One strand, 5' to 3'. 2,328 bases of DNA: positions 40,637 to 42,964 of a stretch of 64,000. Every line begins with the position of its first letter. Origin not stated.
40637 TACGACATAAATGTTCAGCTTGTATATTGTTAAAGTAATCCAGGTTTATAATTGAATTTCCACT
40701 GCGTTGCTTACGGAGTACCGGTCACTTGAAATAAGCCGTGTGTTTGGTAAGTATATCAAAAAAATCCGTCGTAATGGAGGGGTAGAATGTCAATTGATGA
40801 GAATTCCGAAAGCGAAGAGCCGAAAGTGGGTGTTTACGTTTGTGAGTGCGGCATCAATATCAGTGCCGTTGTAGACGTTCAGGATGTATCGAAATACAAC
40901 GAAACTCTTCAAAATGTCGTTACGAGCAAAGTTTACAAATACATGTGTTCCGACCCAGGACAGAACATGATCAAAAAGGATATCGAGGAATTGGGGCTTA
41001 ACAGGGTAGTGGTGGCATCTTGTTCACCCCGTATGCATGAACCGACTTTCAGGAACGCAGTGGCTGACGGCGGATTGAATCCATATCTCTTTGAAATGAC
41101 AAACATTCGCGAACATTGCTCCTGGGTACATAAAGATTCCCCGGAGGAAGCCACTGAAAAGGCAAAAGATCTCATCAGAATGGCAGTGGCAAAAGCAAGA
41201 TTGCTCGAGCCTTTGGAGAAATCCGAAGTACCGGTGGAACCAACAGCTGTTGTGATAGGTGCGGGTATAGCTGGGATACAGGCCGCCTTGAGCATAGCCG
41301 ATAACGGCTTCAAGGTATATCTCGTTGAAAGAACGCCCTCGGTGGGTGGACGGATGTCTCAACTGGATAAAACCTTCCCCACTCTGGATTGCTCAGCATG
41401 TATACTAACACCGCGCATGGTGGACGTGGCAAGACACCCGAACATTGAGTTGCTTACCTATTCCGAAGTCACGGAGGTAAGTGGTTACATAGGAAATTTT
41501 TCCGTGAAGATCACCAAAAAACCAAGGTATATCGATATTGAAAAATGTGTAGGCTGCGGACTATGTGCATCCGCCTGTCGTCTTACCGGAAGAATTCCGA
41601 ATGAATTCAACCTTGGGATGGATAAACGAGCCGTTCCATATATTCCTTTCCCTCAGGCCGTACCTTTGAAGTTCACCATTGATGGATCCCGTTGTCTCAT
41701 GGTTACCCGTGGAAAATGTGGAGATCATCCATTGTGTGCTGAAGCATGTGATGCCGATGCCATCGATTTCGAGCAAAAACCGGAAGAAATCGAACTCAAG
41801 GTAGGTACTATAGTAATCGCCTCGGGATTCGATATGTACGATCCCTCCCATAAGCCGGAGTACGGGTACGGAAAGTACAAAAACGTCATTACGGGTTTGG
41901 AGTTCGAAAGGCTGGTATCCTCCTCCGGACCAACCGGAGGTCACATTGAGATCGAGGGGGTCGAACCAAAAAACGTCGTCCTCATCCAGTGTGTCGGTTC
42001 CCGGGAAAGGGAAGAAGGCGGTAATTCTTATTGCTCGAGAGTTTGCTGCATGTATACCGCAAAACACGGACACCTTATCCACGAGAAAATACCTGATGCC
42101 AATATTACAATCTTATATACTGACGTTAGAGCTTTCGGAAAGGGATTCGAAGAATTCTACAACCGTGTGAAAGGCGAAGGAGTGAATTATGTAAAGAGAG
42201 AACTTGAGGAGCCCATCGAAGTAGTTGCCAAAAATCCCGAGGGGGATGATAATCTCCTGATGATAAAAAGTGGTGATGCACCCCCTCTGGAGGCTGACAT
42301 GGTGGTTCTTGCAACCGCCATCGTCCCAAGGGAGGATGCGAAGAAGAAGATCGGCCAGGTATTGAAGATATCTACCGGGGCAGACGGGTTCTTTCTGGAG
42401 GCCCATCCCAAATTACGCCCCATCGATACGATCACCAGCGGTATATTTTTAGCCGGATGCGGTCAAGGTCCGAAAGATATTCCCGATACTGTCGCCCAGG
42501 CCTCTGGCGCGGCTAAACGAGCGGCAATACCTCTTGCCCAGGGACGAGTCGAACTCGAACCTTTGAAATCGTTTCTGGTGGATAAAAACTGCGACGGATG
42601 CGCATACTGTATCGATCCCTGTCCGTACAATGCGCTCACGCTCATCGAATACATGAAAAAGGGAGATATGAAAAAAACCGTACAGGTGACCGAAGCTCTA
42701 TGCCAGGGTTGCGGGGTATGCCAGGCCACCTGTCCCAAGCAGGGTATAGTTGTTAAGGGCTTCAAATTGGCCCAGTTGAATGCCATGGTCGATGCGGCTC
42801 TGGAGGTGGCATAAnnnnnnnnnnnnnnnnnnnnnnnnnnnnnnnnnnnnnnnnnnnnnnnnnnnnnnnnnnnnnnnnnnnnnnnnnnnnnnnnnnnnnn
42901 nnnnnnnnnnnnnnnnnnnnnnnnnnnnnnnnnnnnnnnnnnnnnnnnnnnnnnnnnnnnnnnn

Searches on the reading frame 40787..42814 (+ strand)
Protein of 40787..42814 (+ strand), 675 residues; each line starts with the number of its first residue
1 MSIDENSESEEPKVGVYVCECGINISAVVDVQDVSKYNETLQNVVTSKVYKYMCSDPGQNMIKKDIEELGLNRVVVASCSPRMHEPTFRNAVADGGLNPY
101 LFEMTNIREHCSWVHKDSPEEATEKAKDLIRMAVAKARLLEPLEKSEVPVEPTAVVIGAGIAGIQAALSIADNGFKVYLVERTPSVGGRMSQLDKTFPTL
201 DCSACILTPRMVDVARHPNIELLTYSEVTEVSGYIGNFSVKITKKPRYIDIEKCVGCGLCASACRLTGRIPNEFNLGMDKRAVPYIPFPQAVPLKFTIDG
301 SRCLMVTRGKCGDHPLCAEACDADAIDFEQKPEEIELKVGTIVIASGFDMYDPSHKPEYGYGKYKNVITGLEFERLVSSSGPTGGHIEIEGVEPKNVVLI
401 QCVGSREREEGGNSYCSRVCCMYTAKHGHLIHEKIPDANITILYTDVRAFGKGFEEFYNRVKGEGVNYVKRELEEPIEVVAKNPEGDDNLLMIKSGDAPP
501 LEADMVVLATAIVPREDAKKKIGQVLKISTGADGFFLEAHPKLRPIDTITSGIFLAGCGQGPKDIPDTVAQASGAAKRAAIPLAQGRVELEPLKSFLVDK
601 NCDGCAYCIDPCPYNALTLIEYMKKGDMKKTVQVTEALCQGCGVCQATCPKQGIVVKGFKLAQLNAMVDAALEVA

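Call 3: search_protein_families(library=pfam, proteins=[window:40787-42814:+], max_evalue=0.01)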
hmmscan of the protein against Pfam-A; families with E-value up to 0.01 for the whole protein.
window:40787-42814:+ (675 aa): 21 families
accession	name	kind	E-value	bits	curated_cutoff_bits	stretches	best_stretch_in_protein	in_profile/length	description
PF12838.12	Fer4_7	-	1.7e-11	44.8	27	1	601-651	1-50/52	4Fe-4S dicluster domain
PF00037.32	Fer4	-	5.8e-11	42.2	21.1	1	248-264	2-18/24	4Fe-4S binding domain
PF07992.20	Pyr_redox_2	-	5.3e-09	36.4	26.1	1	154-227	3-58/291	Pyridine nucleotide-disulphide oxidoreductase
PF12831.13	FAD_oxidored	-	6.2e-09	36.1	27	1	155-192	3-40/416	FAD dependent oxidoreductase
PF13450.12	NAD_binding_8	-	4.2e-07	30.6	21.9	1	156-206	1-51/68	NAD(P)-binding Rossmann-like domain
PF00890.30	FAD_binding_2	-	2.1e-06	27.6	20.4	1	154-188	2-36/414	FAD binding domain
PF14697.11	Fer4_21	-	2.8e-06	27.8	35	1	599-652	5-55/59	4Fe-4S dicluster domain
PF12837.12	Fer4_6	-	2.6e-05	24.4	25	2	249-264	4-19/24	4Fe-4S binding domain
PF25160.1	LdpA_Fe-S-bd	-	4.3e-05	23.6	27.6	1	632-655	21-44/49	LdpA Fe-S cluster-binding domain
PF01134.28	GIDA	-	4.4e-05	23.2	22.1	1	154-191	2-29/391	Glucose inhibited division protein A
PF13187.11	Fer4_9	-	5.2e-05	23.6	27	1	601-652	1-50/52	4Fe-4S dicluster domain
PF17179.9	Fer4_22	-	5.5e-05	24.4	27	0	238-265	65-92/95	4Fe-4S dicluster domain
PF01266.30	DAO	-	8.7e-05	22.6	27.9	1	154-187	2-35/353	FAD dependent oxidoreductase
PF12797.12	Fer4_2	-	0.0001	22.5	24.5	1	247-264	3-20/22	4Fe-4S binding domain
PF01946.23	Thi4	-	0.00014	21.6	26.2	1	152-191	18-58/235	Thi4 family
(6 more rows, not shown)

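Call 29: search_protein_families(library=ncbifam, proteins=[window:40787-42814:+], max_evalue=0.00001)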
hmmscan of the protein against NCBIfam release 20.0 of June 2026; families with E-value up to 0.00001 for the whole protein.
window:40787-42814:+ (675 aa): 29 families (the best 25 are shown)
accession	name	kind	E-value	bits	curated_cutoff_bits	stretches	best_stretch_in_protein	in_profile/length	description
NF040770.1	hetero_SS_HdrA2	exception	4.6e-250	831.9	1100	1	13-673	1-642/777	CoB-CoM heterodisulfide reductase HdrA2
NF041778.1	hetero_SS_HdrA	equivalog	6.7e-185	616.1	1400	1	12-672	6-651/771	ferredoxin:CoB-CoM heterodisulfide reductase subunit HdrA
NF041891.1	hdrA_Methbact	equivalog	1.2e-163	546.2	1300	1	13-672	2-636/762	ferredoxin:CoB-CoM heterodisulfide reductase subunit HdrA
NF042909.1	FMH_DH_FwdF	exception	5.4e-14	52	375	1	599-662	256-319/336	tungsten-dependent formylmethanofuran dehydrogenase subunit FwdF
NF045637.1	carotdesatCrtDProt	equivalog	4.3e-10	38.7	580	1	155-212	2-59/485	1-hydroxycarotenoid 3,4-desaturase CrtD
TIGR02700.1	flavo_MJ0208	hypoth_equivalog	5.7e-10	38.9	251.35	1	569-659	115-198/234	dihydromethanopterin reductase (acceptor)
TIGR01944.1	rnfB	subfamily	5.9e-10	39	68.7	1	557-657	72-163/190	RnfABCDGE type electron transport complex subunit B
TIGR01971.1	NuoI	subfamily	6.4e-10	38.7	113.05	1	598-656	40-100/121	NADH-quinone oxidoreductase, chain I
TIGR03467.1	HpnE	equivalog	1.6e-08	34.3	283.05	1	155-192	2-39/430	hydroxysqualene dehydroxylase HpnE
TIGR02734.1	crtI_fam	subfamily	2e-08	33.4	238.1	1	154-211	1-59/504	phytoene desaturase family protein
NF003475.0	PRK05113.1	equivalog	5.7e-08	32.8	203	1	592-657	105-163/190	electron transport complex subunit RsxB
NF038196.1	ferrodoxin_EFR1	subfamily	5.8e-08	33.1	75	0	627-658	175-205/242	EFR1 family ferrodoxin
NF045874.1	Vhu_polyferre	exception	1.5e-07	30.5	600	0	596-658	124-178/381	F420-non-reducing hydrogenase associated-polyferredoxin VhuB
NF006221.0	PRK08348.1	subfamily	1.8e-07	30.9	124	0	600-665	44-104/136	NADH-plastoquinone oxidoreductase subunit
NF007205.0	PRK09626.1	equivalog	3.3e-07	30.3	93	1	599-666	16-86/105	2-oxoglutarate-acceptor oxidoreductase subunit OorD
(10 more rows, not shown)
